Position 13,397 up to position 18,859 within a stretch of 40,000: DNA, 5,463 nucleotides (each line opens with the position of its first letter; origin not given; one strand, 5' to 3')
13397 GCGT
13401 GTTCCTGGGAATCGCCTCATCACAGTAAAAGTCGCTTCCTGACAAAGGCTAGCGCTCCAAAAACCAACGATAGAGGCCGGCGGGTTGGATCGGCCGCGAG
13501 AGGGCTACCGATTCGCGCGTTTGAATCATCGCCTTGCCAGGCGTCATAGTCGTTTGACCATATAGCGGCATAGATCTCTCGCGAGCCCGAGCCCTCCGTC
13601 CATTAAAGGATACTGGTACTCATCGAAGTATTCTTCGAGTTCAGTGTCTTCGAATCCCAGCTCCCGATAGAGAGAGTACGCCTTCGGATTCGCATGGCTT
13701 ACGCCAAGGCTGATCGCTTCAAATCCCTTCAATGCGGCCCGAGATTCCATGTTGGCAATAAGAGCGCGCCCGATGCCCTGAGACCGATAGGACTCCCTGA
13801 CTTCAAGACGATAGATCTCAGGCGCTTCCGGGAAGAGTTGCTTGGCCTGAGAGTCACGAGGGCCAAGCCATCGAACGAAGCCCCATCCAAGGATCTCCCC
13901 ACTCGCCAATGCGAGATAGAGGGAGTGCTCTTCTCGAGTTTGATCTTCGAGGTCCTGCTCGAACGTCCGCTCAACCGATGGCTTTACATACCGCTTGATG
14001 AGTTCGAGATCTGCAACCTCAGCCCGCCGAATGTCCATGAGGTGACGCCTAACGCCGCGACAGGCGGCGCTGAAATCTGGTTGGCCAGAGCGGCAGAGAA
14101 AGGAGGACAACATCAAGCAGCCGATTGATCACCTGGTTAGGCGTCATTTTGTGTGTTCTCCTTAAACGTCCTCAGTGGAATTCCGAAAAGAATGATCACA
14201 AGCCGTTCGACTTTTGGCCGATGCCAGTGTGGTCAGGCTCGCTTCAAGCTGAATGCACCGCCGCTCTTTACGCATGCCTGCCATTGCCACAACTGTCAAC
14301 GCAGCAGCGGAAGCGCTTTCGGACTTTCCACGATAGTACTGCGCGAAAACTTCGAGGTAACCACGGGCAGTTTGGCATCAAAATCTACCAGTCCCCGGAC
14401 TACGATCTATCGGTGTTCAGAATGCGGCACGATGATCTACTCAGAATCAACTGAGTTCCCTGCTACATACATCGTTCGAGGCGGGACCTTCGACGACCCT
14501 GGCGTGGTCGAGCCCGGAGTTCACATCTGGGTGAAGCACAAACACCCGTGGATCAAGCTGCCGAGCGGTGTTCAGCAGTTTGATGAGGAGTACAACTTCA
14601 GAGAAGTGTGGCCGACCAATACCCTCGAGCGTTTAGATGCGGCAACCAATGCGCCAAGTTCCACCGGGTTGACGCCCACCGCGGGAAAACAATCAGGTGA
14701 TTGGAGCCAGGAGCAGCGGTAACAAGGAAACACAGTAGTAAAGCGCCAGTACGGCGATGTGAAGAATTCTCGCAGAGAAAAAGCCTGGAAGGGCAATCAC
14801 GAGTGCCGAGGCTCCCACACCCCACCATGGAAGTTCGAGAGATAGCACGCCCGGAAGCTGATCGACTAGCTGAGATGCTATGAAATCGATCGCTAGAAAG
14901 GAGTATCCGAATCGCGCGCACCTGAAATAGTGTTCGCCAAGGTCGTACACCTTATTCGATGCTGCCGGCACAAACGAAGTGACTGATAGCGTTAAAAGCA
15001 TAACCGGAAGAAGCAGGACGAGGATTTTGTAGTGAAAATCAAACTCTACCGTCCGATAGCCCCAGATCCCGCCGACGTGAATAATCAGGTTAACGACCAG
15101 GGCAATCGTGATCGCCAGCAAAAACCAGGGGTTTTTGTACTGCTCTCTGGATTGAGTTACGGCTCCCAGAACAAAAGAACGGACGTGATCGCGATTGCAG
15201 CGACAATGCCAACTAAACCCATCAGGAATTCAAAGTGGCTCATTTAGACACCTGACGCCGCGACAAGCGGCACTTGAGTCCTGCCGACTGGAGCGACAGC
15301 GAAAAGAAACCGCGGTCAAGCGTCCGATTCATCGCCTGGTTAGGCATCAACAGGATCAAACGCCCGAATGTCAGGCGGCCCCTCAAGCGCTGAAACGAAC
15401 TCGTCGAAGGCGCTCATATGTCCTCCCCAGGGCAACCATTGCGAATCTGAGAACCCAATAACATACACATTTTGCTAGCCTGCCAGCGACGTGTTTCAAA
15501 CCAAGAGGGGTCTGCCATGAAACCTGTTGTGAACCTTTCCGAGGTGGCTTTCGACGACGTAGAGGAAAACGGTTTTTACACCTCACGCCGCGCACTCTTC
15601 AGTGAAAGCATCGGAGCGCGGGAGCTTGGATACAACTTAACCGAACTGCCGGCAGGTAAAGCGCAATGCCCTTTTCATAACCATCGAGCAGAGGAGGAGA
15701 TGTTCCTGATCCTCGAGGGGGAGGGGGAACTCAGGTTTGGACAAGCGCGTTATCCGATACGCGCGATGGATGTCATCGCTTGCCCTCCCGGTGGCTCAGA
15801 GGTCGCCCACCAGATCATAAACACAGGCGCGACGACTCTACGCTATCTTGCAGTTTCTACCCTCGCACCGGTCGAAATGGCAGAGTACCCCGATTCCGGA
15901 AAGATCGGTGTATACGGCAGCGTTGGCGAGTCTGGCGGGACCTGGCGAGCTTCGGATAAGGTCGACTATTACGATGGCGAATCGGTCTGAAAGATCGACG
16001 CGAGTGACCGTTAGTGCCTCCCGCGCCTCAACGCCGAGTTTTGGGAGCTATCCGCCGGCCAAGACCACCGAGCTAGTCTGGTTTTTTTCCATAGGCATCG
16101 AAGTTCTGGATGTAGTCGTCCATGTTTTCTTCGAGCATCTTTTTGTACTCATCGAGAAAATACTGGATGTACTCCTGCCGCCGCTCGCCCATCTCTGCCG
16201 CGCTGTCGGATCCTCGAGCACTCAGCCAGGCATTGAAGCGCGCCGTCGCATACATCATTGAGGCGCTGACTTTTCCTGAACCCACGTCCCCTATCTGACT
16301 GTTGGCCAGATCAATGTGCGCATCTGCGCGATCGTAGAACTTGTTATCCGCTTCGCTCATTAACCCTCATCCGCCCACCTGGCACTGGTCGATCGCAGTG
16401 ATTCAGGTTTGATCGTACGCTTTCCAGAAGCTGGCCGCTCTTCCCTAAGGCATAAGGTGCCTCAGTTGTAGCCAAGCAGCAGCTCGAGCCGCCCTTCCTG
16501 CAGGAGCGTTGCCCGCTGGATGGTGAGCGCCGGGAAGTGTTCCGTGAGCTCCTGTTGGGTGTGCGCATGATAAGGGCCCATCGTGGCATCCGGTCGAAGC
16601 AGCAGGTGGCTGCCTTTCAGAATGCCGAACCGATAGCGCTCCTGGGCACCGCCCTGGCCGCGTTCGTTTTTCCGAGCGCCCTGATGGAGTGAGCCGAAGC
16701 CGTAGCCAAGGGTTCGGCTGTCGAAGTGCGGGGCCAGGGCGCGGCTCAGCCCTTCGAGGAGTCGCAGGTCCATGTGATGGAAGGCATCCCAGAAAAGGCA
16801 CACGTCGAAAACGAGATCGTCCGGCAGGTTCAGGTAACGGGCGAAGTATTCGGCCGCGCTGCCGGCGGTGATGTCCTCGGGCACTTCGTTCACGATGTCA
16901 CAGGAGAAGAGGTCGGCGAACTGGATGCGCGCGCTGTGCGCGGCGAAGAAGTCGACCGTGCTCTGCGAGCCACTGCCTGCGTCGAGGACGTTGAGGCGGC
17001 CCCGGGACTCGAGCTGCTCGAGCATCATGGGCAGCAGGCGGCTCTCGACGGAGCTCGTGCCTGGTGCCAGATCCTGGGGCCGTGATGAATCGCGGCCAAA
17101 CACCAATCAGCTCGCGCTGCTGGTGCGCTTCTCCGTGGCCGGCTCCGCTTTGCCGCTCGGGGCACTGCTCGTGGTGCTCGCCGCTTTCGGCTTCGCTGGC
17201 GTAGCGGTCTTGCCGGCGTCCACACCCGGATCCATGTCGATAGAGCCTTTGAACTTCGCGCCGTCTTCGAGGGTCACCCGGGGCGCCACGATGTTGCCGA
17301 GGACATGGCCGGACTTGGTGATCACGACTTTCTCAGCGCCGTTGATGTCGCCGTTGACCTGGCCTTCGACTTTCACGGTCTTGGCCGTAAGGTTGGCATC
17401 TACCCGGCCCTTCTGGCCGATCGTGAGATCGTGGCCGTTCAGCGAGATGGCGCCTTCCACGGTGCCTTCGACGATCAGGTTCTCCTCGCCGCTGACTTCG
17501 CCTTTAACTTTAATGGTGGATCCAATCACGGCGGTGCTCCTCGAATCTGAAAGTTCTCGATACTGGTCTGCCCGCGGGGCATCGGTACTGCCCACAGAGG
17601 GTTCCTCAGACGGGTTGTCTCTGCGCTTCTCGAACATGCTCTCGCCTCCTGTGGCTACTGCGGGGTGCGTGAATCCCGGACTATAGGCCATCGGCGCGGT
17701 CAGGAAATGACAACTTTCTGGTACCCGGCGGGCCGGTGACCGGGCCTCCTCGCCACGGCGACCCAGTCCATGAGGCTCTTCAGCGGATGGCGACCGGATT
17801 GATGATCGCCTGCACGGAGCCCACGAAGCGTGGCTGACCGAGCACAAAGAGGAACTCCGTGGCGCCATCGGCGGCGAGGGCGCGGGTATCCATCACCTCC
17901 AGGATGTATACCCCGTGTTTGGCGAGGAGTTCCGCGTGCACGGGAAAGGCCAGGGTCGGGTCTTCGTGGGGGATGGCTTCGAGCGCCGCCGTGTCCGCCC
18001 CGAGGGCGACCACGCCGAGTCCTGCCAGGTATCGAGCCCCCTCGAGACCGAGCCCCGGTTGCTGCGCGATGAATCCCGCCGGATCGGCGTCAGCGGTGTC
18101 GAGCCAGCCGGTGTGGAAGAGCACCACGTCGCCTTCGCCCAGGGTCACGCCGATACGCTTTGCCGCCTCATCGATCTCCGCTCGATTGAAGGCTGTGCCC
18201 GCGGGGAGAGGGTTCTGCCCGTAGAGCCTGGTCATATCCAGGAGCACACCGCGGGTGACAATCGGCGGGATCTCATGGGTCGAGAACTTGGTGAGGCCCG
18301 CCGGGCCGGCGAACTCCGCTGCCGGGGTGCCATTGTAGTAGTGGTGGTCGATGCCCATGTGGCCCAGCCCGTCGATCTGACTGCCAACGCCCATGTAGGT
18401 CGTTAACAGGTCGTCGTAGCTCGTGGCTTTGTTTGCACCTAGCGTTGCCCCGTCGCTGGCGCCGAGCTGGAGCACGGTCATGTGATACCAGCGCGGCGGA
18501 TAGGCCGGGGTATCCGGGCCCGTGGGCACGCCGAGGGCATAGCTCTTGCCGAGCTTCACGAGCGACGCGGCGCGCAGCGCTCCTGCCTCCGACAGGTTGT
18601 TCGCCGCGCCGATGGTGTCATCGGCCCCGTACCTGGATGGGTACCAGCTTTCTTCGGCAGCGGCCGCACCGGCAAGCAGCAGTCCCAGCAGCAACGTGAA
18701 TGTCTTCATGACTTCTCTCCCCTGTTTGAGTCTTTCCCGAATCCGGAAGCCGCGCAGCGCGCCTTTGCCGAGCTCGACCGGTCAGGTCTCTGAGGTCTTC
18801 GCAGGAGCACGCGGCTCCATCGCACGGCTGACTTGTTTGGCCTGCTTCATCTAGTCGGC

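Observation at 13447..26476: Complete sedentary-type chromosomal integron: intact intI, attI core and at least 13 attC-bounded cassettes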

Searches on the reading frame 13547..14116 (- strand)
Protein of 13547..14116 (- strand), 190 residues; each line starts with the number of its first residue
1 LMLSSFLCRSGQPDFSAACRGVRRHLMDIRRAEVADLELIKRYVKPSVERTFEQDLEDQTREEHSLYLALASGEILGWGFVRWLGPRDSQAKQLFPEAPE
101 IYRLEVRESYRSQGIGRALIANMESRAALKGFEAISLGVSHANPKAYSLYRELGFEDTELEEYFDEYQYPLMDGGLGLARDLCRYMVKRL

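Call 21: search_protein_families(library=pfam, max_evalue=0.01, proteins=[window:13547-14116:-])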
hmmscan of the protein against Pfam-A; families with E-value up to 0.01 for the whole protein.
window:13547-14116:- (190 aa): 5 families
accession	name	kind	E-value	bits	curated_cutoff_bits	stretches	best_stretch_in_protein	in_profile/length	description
PF00583.31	Acetyltransf_1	-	7.7e-16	58.9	20.7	1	50-155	19-116/116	Acetyltransferase (GNAT) family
PF13673.13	Acetyltransf_10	-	3.9e-12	46.7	23.6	1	55-167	21-119/128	Acetyltransferase (GNAT) domain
PF13508.13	Acetyltransf_7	-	3.1e-10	40.7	27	1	64-156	3-83/84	Acetyltransferase (GNAT) domain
PF08445.16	FR47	-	1.1e-06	28.9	22.1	1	97-159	20-81/86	FR47-like protein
PF17013.11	Acetyltransf_15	-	0.00031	20.6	35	1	100-160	74-141/210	Putative acetyl-transferase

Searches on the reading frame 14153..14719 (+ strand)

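Call 21: search_protein_families(library=pfam, max_evalue=0.01, proteins=[window:14153-14719:+])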
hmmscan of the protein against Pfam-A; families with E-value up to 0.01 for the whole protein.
window:14153-14719:+ (189 aa): 1 family
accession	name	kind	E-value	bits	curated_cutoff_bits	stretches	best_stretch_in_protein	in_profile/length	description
PF04828.22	GFA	-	9.6e-27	93.8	24.3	1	22-128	4-114/115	Glutathione-dependent formaldehyde-activating enzyme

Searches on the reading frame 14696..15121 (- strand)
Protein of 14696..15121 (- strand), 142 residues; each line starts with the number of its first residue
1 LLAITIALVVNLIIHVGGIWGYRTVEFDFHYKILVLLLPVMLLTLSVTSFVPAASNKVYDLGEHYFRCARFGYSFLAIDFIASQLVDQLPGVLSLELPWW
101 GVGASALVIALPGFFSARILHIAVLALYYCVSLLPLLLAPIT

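Call 21: search_protein_families(library=pfam, max_evalue=0.01, proteins=[window:14696-15121:-])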
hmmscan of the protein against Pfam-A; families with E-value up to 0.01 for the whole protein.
window:14696-15121:- (142 aa): 0 families

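Call 72: search_protein_families(library=ncbifam, max_evalue=0.01, proteins=[window:14696-15121:-])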
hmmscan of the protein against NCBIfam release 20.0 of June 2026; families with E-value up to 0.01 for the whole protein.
window:14696-15121:- (142 aa): 0 families

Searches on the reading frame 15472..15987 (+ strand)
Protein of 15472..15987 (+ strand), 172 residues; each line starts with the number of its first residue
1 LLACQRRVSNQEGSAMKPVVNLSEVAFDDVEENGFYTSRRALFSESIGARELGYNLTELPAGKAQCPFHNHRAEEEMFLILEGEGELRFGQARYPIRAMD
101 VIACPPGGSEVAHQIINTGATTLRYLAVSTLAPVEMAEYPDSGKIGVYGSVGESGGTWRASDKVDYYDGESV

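Call 21: search_protein_families(library=pfam, max_evalue=0.01, proteins=[window:15472-15987:+])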
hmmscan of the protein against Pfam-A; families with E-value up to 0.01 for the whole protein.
window:15472-15987:+ (172 aa): 3 families
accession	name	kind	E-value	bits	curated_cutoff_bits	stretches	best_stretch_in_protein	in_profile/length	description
PF07883.17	Cupin_2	-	1.5e-13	50.7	27.2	1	56-128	2-69/70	Cupin domain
PF05899.18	Cupin_3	-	0.0021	18.2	23.5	1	65-108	16-60/74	EutQ-like cupin domain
PF02041.22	Auxin_BP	-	0.0051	16.9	21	1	46-141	38-138/167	Auxin binding protein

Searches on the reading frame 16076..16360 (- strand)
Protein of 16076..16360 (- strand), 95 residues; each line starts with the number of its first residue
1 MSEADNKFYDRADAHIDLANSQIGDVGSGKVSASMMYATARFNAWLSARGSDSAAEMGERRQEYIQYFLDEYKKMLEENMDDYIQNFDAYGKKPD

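Call 21: search_protein_families(library=pfam, max_evalue=0.01, proteins=[window:16076-16360:-])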
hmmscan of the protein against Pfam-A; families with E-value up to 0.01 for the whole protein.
window:16076-16360:- (95 aa): 1 family
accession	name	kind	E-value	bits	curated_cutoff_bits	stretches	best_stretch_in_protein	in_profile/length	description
PF11342.13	DUF3144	-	1.2e-31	109.4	25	1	8-84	1-77/77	Protein of unknown function (DUF3144)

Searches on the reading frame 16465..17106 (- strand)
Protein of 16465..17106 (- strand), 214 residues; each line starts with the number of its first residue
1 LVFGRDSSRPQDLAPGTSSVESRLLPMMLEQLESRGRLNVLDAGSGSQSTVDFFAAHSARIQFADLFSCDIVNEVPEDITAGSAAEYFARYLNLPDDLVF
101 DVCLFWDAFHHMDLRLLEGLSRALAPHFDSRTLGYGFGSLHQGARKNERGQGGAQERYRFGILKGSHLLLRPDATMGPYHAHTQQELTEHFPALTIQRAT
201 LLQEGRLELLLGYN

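Call 21: search_protein_families(library=pfam, max_evalue=0.01, proteins=[window:16465-17106:-])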
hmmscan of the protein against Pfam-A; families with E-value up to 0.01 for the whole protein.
window:16465-17106:- (214 aa): 0 families

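Call 40: find_homologous_proteins(query=window:16465-17106:-, max_evalue=0.00001)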
Query window:16465-17106:- (214 aa): 61 proteins with E <= 0.00001 among 1604 candidates.
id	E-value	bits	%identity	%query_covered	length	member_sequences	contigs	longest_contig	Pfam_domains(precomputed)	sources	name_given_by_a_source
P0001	1.3e-121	422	100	88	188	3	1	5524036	-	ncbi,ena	-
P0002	1.2e-105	370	90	88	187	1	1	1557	-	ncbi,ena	-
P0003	1.3e-83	298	69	91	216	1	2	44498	-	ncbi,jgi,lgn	-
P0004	2.8e-83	297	73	87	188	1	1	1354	-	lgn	-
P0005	1.7e-82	294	68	90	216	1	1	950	-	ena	-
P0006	1.6e-81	291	68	91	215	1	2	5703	-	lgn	-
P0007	1.3e-80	288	69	87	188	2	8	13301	-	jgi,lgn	jgi:hypothetical protein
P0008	9.7e-80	285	65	85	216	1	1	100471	-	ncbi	ncbi:MAG: hypothetical protein R3E86_18975 [Pseudomonadales bacterium]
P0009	1.9e-78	281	66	90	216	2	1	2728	-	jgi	-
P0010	3.2e-77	277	65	90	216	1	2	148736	-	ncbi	ncbi:MAG: hypothetical protein AB7I04_17550 [Pseudomonadales bacterium]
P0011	1.5e-75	271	64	91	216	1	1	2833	-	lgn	-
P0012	8.5e-75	269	61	85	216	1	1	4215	-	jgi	-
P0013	5.8e-73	263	60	85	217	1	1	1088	-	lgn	-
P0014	1.7e-72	261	59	86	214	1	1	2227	-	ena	-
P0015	2.0e-70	255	62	87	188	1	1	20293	-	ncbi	-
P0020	8.6e-69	249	59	97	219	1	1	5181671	-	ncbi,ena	-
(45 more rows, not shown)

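Call 41: find_encoding_contigs(protein=P0001, flank=2000, max_places=3)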
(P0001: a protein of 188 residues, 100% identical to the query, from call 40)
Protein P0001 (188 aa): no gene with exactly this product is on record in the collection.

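Call 42: find_encoding_contigs(protein=P0020, flank=10000, max_places=2)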
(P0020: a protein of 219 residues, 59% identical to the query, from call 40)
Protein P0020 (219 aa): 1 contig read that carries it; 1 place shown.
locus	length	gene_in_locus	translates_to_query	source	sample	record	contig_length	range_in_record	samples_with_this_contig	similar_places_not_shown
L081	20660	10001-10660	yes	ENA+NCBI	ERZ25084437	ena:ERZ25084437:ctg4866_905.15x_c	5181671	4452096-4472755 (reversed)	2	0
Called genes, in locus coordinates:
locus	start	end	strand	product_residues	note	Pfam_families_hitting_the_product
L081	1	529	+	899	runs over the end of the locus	PF18582:HZS_alpha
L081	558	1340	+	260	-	PF08239:SH3_3 (weak)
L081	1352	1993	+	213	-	-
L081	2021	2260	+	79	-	PF14086:DUF4266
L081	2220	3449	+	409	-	PF12094:DUF3570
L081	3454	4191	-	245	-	PF13409:GST_N_2 (weak), PF13417:GST_N_3, PF10568:Tom37, PF17172:GST_N_4, PF13410:GST_C_2 (faint), PF17171:GST_C_6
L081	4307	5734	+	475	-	PF00749:tRNA-synt_1c, PF19269:Anticodon_2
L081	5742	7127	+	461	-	PF00753:Lactamase_B, PF12706:Lactamase_B_2, PF16661:Lactamase_B_6 (faint), PF10996:Beta-Casp, PF07521:RMMBL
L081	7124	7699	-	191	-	PF04264:YceI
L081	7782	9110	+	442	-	PF01946:Thi4 (weak), PF01266:DAO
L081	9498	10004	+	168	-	PF04519:Bactofilin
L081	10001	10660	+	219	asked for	-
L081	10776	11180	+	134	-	-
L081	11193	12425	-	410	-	PF00282:Pyridoxal_deC, PF00266:Aminotran_5 (weak)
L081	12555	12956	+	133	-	PF08570:DUF1761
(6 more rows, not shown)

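Call 43: find_encoding_contigs(protein=P0003, flank=10000, max_places=2)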
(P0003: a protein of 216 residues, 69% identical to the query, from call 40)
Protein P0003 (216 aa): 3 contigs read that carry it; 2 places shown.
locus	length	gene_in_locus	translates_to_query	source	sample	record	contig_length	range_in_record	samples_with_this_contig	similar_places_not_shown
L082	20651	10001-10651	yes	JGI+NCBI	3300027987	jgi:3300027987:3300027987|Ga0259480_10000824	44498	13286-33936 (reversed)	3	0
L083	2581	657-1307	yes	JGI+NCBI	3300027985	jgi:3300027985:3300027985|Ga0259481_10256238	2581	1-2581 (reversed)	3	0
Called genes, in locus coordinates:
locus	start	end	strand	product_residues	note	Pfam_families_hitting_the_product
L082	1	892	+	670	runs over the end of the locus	PF02784:Orn_Arg_deC_N, PF17810:Arg_decarb_HB, PF17944:Arg_decarbox_C (weak)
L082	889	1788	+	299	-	PF00795:CN_hydrolase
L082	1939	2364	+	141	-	PF07366:SnoaL, PF12680:SnoaL_2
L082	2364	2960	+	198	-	PF00440:TetR_N (weak)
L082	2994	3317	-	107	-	-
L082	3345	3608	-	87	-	-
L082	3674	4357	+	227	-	-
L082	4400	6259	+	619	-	PF01464:SLT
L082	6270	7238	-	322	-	PF04542:Sigma70_r2, PF08281:Sigma70_r4_2, PF04545:Sigma70_r4 (weak)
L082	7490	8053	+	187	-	PF13590:DUF4136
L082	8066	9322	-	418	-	PF05977:MFS_3, PF07690:MFS_1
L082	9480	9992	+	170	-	PF04519:Bactofilin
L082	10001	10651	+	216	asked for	-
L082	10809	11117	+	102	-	-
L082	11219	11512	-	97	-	PF22277:EncFtn-like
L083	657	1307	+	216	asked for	-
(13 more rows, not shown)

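Call 44: find_encoding_contigs(protein=P0008, flank=10000, max_places=1)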
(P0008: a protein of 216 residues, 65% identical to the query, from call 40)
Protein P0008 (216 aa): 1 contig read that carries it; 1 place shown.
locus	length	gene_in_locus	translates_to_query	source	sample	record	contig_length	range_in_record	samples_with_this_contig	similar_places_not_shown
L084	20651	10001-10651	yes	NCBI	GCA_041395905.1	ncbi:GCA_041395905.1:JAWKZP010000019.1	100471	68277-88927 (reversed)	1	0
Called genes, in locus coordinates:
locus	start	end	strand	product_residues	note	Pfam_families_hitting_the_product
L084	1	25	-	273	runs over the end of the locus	PF05721:PhyH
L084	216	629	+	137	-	-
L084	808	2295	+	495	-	PF07690:MFS_1, PF13347:MFS_2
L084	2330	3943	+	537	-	PF00501:AMP-binding, PF13193:AMP-binding_C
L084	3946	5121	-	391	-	PF02515:CoA_transf_3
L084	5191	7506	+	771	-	PF07715:Plug, PF00593:TonB_dep_Rec_b-barrel, PF14905:OMP_b-brl_3 (faint)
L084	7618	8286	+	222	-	PF00440:TetR_N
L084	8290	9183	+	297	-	PF05721:PhyH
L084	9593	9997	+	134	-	PF04519:Bactofilin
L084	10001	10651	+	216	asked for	-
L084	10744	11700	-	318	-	PF00149:Metallophos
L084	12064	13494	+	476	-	PF03435:Sacchrp_dh_NADP, PF16653:Sacchrp_dh_C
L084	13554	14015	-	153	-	PF08719:NADAR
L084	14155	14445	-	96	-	-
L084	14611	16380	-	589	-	PF01582:TIR (weak), PF13676:TIR_2, PF13432:TPR_16 (weak), PF23914:TPR_CcmH_CycH, PF14559:TPR_19, PF13424:TPR_12, PF13432:TPR_16, PF13424:TPR_12, +17 more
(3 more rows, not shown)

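Call 72: search_protein_families(library=ncbifam, max_evalue=0.01, proteins=[window:16465-17106:-])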
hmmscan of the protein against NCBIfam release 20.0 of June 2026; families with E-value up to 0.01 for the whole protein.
window:16465-17106:- (214 aa): 0 families

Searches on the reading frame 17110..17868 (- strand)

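Call 21: search_protein_families(library=pfam, max_evalue=0.01, proteins=[window:17110-17868:-])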
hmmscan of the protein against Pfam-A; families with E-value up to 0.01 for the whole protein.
window:17110-17868:- (253 aa): 1 family
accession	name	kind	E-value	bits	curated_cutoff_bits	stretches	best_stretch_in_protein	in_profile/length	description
PF04519.19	Bactofilin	-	9.6e-22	77.5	27.9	1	114-210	2-97/98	Polymer-forming cytoskeletal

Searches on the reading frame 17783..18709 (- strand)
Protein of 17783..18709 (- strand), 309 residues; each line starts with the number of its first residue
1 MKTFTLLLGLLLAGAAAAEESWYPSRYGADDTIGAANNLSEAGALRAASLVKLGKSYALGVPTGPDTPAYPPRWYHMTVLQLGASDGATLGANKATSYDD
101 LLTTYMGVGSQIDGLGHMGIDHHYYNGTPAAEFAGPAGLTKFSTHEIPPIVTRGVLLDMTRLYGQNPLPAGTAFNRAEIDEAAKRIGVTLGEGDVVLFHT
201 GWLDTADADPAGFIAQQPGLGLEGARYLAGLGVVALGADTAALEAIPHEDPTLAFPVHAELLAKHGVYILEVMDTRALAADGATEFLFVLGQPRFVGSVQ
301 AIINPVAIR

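Call 21: search_protein_families(library=pfam, max_evalue=0.01, proteins=[window:17783-18709:-])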
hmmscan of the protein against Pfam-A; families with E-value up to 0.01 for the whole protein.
window:17783-18709:- (309 aa): 1 family
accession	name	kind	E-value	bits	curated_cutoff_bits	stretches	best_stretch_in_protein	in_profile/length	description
PF04199.19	Cyclase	-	4.7e-21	75.9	23.1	1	58-244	2-141/142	Putative cyclase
